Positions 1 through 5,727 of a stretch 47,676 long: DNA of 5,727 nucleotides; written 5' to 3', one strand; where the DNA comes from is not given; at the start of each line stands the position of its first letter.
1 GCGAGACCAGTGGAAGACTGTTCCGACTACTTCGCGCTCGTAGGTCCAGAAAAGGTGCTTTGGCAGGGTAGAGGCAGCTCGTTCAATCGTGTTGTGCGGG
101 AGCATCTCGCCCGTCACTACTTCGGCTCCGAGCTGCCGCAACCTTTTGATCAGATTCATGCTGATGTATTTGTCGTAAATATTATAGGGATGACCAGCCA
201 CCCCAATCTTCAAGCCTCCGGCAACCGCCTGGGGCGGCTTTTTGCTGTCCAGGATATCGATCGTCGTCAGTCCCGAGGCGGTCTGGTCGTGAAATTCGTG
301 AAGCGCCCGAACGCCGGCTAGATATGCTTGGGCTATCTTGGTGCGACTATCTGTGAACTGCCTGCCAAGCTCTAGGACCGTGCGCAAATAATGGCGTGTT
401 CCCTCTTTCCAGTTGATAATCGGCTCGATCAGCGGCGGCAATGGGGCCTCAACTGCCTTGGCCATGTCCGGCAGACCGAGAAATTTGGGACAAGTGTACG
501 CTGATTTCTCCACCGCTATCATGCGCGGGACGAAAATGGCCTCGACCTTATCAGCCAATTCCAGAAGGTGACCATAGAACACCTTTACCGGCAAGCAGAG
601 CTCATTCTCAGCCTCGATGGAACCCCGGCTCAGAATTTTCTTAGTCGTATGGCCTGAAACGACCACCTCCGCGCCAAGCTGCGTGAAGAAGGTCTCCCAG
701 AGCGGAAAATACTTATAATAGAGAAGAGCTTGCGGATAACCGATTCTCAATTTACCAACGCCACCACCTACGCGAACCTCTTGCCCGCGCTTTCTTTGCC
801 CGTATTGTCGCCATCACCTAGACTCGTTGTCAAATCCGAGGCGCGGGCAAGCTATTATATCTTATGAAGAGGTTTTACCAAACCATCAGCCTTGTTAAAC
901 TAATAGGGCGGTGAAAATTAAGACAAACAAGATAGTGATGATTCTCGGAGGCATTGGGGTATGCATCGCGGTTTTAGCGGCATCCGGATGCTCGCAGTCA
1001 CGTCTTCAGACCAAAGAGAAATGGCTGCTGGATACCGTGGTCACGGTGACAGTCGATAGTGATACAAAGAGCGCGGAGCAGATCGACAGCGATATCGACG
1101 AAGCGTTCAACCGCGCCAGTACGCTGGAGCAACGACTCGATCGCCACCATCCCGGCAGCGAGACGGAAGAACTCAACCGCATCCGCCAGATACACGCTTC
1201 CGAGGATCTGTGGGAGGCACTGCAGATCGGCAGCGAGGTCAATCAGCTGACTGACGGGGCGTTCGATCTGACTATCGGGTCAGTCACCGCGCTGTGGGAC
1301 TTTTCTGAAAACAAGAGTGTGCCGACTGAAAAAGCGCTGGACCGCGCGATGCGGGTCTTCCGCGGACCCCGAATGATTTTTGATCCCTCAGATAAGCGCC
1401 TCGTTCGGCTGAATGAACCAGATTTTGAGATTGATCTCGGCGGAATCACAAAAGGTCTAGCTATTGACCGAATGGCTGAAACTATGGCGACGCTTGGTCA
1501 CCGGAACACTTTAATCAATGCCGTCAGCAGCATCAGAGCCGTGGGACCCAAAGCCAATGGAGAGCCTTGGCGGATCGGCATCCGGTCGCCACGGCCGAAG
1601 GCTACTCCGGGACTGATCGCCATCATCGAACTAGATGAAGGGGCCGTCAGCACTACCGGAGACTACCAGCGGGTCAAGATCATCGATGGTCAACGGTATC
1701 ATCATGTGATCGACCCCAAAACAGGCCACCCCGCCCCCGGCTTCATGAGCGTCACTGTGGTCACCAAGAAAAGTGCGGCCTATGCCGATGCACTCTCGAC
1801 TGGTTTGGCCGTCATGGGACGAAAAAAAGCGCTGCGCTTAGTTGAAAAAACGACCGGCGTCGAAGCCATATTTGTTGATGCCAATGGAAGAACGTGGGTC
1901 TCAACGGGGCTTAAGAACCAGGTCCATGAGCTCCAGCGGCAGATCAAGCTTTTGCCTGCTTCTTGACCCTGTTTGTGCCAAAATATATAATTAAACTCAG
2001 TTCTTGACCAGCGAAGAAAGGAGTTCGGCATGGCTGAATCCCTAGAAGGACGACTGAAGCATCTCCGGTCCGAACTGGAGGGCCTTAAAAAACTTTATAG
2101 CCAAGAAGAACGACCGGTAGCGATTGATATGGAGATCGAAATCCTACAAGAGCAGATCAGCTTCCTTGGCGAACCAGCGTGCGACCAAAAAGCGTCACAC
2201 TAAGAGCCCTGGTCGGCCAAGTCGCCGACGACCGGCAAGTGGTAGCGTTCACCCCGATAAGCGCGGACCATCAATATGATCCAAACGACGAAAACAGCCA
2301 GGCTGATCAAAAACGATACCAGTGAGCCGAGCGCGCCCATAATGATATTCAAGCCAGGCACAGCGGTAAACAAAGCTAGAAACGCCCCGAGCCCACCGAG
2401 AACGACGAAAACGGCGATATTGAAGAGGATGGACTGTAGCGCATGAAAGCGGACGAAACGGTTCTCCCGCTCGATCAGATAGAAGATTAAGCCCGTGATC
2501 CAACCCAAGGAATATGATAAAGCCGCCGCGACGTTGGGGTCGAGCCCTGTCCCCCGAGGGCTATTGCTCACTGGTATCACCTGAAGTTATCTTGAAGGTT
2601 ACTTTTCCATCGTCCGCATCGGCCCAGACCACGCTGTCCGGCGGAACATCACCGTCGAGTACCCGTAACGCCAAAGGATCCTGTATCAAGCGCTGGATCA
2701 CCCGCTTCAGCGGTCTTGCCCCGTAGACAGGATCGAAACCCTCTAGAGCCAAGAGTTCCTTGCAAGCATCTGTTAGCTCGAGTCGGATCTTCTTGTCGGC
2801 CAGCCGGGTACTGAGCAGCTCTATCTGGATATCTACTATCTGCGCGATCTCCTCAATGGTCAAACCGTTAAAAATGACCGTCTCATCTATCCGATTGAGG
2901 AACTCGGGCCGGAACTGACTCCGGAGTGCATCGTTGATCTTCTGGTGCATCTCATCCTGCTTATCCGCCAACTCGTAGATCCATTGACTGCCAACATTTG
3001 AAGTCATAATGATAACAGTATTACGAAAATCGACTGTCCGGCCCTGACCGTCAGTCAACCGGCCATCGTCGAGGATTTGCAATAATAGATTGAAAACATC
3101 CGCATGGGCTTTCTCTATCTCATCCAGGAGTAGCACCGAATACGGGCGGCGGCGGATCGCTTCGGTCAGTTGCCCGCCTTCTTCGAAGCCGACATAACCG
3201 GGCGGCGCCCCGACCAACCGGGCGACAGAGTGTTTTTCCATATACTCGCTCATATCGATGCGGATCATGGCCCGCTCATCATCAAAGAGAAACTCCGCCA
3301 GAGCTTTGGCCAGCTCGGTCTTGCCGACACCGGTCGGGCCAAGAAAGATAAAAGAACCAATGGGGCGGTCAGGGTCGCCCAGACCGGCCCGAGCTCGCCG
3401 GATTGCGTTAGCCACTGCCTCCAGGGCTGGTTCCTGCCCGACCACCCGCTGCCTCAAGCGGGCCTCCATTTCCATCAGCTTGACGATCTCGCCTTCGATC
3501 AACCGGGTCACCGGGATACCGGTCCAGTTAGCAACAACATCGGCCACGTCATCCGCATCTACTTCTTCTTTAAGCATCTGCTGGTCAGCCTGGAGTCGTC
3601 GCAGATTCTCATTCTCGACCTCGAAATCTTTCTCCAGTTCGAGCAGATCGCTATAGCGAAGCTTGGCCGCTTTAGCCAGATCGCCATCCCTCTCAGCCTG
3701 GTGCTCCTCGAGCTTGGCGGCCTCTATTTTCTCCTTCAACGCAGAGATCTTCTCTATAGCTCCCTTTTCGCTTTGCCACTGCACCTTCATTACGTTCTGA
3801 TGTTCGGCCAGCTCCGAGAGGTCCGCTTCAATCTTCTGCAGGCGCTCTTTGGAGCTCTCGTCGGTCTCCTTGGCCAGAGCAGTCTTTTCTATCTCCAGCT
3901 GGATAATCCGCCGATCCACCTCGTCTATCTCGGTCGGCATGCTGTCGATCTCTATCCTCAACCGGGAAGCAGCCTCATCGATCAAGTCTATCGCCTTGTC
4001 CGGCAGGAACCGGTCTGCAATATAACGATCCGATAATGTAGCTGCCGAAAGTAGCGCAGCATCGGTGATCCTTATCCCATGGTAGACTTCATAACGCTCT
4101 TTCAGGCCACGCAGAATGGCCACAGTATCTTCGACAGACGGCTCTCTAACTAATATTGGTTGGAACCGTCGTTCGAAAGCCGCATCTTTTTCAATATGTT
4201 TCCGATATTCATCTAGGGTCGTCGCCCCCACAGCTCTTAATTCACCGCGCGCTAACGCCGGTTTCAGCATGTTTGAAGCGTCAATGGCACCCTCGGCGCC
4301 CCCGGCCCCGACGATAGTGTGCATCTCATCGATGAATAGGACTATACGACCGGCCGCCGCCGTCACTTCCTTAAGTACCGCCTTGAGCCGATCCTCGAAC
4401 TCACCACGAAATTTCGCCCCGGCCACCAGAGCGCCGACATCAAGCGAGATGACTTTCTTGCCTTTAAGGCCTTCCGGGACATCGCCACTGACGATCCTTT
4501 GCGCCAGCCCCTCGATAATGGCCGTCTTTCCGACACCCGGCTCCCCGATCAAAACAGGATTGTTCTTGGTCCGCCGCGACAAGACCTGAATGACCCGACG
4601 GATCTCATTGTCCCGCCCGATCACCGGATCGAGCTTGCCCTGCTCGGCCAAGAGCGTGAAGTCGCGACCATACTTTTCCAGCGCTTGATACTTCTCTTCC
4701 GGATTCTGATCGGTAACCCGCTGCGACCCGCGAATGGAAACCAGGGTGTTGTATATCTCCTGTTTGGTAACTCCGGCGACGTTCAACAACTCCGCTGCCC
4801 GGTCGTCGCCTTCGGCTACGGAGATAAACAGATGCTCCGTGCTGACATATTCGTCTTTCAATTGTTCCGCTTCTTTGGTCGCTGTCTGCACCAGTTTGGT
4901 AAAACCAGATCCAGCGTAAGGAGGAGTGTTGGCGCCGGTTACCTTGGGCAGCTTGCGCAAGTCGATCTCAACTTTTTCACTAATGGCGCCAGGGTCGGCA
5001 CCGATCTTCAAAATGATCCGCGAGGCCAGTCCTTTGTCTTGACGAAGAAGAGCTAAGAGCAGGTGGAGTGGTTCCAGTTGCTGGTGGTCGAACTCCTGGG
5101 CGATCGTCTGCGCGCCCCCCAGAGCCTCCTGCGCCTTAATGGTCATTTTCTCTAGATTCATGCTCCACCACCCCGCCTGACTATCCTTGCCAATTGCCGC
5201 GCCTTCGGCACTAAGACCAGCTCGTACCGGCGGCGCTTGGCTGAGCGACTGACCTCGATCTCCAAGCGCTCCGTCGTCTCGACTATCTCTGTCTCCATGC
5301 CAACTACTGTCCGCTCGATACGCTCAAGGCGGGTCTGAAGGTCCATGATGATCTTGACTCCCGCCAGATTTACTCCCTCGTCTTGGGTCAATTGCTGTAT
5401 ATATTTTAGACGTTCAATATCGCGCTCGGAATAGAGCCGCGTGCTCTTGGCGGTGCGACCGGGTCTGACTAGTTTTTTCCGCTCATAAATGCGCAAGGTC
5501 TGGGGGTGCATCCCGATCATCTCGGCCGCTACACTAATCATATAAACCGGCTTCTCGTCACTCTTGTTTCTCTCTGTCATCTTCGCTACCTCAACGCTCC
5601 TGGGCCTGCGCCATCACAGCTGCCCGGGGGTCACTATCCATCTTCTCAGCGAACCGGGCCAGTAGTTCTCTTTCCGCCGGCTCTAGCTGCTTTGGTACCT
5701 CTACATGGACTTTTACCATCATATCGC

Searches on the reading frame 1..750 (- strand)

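Call 27: search_protein_families(library=pfam, proteins=[window:1-750:-], max_evalue=0.0001)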
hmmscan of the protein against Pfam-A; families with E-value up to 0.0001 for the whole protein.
window:1-750:- (250 aa): 1 family
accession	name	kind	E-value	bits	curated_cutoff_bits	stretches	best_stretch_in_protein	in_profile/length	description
PF09989.15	DUF2229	-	2.7e-51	174.7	29.4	1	2-217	1-218/218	CoA enzyme activase uncharacterised domain (DUF2229)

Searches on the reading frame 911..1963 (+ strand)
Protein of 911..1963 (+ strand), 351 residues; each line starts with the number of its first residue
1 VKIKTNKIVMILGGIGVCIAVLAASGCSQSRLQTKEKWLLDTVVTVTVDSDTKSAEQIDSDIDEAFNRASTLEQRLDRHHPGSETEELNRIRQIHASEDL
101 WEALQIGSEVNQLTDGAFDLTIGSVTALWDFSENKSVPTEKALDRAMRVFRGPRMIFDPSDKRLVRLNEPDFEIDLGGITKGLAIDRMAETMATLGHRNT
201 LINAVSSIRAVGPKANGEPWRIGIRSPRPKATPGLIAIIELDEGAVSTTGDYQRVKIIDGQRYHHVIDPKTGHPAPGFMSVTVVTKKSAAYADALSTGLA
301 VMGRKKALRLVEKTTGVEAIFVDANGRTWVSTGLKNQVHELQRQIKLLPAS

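Call 27: search_protein_families(library=pfam, proteins=[window:911-1963:+], max_evalue=0.0001)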
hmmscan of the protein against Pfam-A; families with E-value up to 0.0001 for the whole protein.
window:911-1963:+ (351 aa): 1 family
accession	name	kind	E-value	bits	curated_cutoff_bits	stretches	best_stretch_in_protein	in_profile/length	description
PF02424.20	ApbE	-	7.5e-72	242.5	25.6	1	40-321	1-266/266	ApbE family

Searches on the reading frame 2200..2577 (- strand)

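Call 27: search_protein_families(library=pfam, proteins=[window:2200-2577:-], max_evalue=0.0001)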
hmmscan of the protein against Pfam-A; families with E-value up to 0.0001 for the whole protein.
window:2200-2577:- (125 aa): 1 family
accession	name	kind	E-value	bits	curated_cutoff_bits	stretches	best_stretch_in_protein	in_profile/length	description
PF09685.15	DUF4870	-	1.1e-09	38.7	25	1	22-117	19-103/107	Domain of unknown function (DUF4870)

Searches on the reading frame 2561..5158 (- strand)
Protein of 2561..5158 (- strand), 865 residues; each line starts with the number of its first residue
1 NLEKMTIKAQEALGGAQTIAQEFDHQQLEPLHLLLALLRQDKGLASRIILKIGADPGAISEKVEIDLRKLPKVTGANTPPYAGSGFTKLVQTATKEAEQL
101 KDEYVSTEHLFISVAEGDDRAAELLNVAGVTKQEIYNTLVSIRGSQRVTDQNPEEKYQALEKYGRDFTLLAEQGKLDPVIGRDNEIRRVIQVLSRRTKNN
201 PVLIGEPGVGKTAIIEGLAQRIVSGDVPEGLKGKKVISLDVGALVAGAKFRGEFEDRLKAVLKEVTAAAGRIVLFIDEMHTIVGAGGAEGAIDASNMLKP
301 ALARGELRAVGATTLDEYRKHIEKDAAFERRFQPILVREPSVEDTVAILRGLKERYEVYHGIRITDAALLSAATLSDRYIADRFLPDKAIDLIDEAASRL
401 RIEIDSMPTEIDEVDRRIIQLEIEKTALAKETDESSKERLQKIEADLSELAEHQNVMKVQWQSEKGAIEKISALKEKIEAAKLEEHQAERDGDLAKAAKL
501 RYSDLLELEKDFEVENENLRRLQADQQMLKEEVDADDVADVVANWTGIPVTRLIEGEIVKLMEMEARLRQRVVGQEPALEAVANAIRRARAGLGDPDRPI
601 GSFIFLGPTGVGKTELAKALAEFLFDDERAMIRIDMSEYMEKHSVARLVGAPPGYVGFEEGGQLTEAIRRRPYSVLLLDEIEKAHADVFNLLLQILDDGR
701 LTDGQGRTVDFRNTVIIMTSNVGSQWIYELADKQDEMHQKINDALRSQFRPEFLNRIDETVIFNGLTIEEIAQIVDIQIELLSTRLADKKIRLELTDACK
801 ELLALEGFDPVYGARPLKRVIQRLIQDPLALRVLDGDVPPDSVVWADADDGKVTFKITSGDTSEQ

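Call 27: search_protein_families(library=pfam, proteins=[window:2561-5158:-], max_evalue=0.0001)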
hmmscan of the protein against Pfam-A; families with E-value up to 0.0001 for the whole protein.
window:2561-5158:- (865 aa): 18 families
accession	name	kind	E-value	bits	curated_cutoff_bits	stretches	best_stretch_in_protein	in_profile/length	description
PF07724.20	AAA_2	-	1.7e-72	243.3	27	1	598-759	1-165/166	AAA domain (Cdc48 subfamily)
PF17871.7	AAA_lid_9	-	1.4e-34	118.5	22.8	1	341-443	1-103/104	AAA lid domain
PF10431.15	ClpB_D2-small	-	2.4e-26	92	21.9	1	766-844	1-79/81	C-terminal, D2-small domain, of ClpB protein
PF02861.25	Clp_N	-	1.8e-25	89.3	20.7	2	16-64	1-49/53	Clp amino terminal domain, pathogenicity island component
PF00004.35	AAA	-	7.5e-24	85.1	21.2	2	202-314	2-109/131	ATPase family associated with various cellular activities (AAA)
PF07728.20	AAA_5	-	1.2e-17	64.7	22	1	603-724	2-125/139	AAA domain (dynein-related subfamily)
PF13191.12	AAA_16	-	5.4e-16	60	32.6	1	179-230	2-63/167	AAA ATPase domain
PF13401.12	AAA_22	-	5.6e-14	53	27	1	602-698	7-110/130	AAA domain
PF00158.32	Sigma54_activat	-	3e-08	34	20.2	1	602-720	24-142/168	Sigma-54 interaction domain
PF20720.3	nSTAND3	-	7.5e-07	29.4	27.2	0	187-224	8-43/155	Novel STAND NTPase 3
PF01637.24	ATPase_2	-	1.9e-06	28.3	33.2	0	182-221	4-43/225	ATPase domain predominantly from Archaea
PF01078.27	Mg_chelatase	-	4.8e-06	26.5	20.3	0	602-630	24-52/207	Magnesium chelatase, subunit ChlI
PF01695.23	IstB_IS21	-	1.1e-05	25.5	24.1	0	196-263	90-153/238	IstB-like ATP binding protein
PF13173.12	AAA_14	-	2.8e-05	24.6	27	0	604-699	6-88/129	AAA domain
PF12775.13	AAA_7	-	2.9e-05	24.1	25.8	0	603-648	36-81/181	P-loop containing dynein motor region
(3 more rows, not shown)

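Call 42: find_homologous_proteins(query=window:2561-5158:-, max_evalue=1e-100)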
Query window:2561-5158:- (865 aa): 8000 proteins with E <= 1e-100 among 8000 candidates; the best 120 are listed.
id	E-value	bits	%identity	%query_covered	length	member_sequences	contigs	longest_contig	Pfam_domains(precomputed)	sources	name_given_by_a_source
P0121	0.0e+0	1862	100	100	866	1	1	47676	PF02861.26,PF00004.36,PF13401.13,PF23569.2,PF17871.8,PF01637.25,PF07728.21,PF13191.13,PF00158.33,PF07724.21,PF01078.28,PF10431.16,PF20720.4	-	-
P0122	0.0e+0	1549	82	100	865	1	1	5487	PF02861.26,PF00004.36,PF13401.13,PF23569.2,PF17871.8,PF01637.25,PF07728.21,PF13191.13,PF01695.24,PF00158.33,PF07724.21,PF05621.18,PF10431.16,PF20720.4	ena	-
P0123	0.0e+0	1531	82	100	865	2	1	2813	PF02861.26,PF00004.36,PF13401.13,PF23569.2,PF17871.8,PF01637.25,PF07728.21,PF13191.13,PF00158.33,PF07724.21,PF12775.14,PF05621.18,PF01078.28,PF10431.16,PF20720.4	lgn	-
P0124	0.0e+0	1523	82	100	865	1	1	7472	PF02861.26,PF00004.36,PF13401.13,PF23569.2,PF17871.8,PF01637.25,PF07728.21,PF13191.13,PF00158.33,PF07724.21,PF12775.14,PF05621.18,PF01078.28,PF10431.16,PF20720.4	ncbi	-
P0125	0.0e+0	1496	80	99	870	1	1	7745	PF02861.26,PF00004.36,PF13401.13,PF23569.2,PF17871.8,PF01637.25,PF07728.21,PF13191.13,PF01695.24,PF00158.33,PF07724.21,PF05621.18,PF10431.16,PF20720.4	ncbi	-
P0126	0.0e+0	1463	79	99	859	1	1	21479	PF02861.26,PF00004.36,PF13401.13,PF23569.2,PF17871.8,PF01637.25,PF07728.21,PF13191.13,PF01695.24,PF00158.33,PF07724.21,PF05621.18,PF10431.16,PF20720.4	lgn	-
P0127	0.0e+0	1458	78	100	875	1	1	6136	PF02861.26,PF00004.36,PF13401.13,PF23569.2,PF17871.8,PF07728.21,PF13191.13,PF01695.24,PF00158.33,PF07724.21,PF05621.18,PF10431.16,PF20720.4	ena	-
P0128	0.0e+0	1400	75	99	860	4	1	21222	PF02861.26,PF20030.6,PF00004.36,PF13401.13,PF23569.2,PF17871.8,PF01637.25,PF07728.21,PF13191.13,PF01695.24,PF00158.33,PF07724.21,PF05621.18,PF10431.16,PF20720.4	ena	-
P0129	0.0e+0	1395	75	99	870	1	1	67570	PF02861.26,PF20030.6,PF00004.36,PF13401.13,PF23569.2,PF17871.8,PF07728.21,PF13191.13,PF01695.24,PF00158.33,PF07724.21,PF05621.18,PF10431.16,PF20720.4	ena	-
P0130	0.0e+0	1389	74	99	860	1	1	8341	PF02861.26,PF20030.6,PF00004.36,PF13401.13,PF23569.2,PF17871.8,PF01637.25,PF07728.21,PF13191.13,PF01695.24,PF00158.33,PF07724.21,PF10431.16,PF20720.4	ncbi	-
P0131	0.0e+0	1384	74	99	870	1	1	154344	PF02861.26,PF00004.36,PF13401.13,PF23569.2,PF17871.8,PF07728.21,PF13191.13,PF01695.24,PF00158.33,PF07724.21,PF05621.18,PF10431.16,PF20720.4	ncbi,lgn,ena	-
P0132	0.0e+0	1321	72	99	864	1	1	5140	PF02861.26,PF00004.36,PF13401.13,PF23569.2,PF17871.8,PF07728.21,PF13191.13,PF01695.24,PF00158.33,PF07724.21,PF05729.19,PF10431.16,PF20720.4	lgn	-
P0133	0.0e+0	1314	71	99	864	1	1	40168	PF02861.26,PF00004.36,PF13401.13,PF23569.2,PF17871.8,PF01637.25,PF07728.21,PF13191.13,PF01695.24,PF00158.33,PF07724.21,PF05729.19,PF05621.18,PF10431.16,PF20720.4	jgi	-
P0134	0.0e+0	1308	71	99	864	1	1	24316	PF02861.26,PF00004.36,PF13401.13,PF23569.2,PF17871.8,PF01637.25,PF07728.21,PF13191.13,PF01695.24,PF00158.33,PF07724.21,PF05729.19,PF13521.13,PF05621.18,PF10431.16,PF20720.4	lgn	-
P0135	0.0e+0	1302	70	99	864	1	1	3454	PF02861.26,PF00004.36,PF13401.13,PF23569.2,PF17871.8,PF01637.25,PF07728.21,PF13191.13,PF01695.24,PF00158.33,PF07724.21,PF13521.13,PF10431.16,PF20720.4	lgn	-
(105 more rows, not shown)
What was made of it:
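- Tried and rejected: Host taxonomy from ClpB (call 42).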

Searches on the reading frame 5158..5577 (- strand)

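Call 27: search_protein_families(library=pfam, proteins=[window:5158-5577:-], max_evalue=0.0001)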
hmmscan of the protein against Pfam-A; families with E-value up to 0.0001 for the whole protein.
window:5158-5577:- (139 aa): 3 families
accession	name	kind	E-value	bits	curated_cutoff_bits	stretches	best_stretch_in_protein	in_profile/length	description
PF13411.12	MerR_1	-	9.5e-20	70.9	21.6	1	12-79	1-67/69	MerR HTH family regulatory protein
PF00376.29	MerR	-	1.9e-08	34.4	28.2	1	14-49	2-38/38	MerR family regulatory protein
PF13591.12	MerR_2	-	8.9e-07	29.1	29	1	19-92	8-80/84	MerR HTH family regulatory protein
